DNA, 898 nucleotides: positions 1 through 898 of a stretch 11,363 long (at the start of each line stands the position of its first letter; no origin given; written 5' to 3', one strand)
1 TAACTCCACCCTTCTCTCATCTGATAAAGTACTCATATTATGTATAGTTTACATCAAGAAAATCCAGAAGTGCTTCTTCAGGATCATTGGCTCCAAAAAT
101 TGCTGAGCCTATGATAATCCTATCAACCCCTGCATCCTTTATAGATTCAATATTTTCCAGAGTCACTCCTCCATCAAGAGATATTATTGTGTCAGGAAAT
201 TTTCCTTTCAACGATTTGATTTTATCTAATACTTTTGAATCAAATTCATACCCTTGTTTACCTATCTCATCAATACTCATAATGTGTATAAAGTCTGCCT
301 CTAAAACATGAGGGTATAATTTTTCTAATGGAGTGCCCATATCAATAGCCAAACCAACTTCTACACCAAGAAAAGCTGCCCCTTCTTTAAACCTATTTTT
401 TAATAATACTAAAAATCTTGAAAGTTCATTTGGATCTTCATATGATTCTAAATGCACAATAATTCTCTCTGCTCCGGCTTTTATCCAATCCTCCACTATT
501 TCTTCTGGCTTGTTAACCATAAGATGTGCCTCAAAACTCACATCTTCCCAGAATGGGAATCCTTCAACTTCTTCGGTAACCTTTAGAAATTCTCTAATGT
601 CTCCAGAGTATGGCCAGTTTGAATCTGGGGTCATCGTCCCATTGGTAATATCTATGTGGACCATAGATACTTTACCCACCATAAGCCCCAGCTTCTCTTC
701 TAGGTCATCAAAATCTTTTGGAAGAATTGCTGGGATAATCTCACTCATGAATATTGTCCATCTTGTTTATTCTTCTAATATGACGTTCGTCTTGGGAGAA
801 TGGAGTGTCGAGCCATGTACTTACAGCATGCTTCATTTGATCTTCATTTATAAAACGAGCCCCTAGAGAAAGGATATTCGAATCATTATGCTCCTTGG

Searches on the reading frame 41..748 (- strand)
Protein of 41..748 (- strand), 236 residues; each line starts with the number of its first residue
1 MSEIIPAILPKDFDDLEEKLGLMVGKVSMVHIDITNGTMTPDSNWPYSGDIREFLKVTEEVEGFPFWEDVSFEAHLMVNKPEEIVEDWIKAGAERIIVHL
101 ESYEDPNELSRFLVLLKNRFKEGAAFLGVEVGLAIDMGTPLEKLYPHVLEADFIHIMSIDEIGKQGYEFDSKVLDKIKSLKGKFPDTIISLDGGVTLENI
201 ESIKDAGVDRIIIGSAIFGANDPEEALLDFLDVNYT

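Call 67: search_protein_families(library=pfam, proteins=[window:41-748:-], max_evalue=0.001)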
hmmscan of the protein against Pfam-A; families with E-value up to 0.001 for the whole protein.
window:41-748:- (236 aa): 3 families
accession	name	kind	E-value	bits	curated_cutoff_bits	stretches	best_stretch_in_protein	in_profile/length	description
PF00834.25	Ribul_P_3_epim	-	6.5e-31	107.7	21.1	1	4-218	2-198/198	Ribulose-phosphate 3 epimerase family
PF01729.25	QRPTase_C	-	4.1e-05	23.8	23.1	1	173-220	114-161/169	Quinolinate phosphoribosyl transferase, C-terminal domain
PF00977.27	His_biosynth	-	0.0004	20.3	23.6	0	150-218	42-106/228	Histidine biosynthesis protein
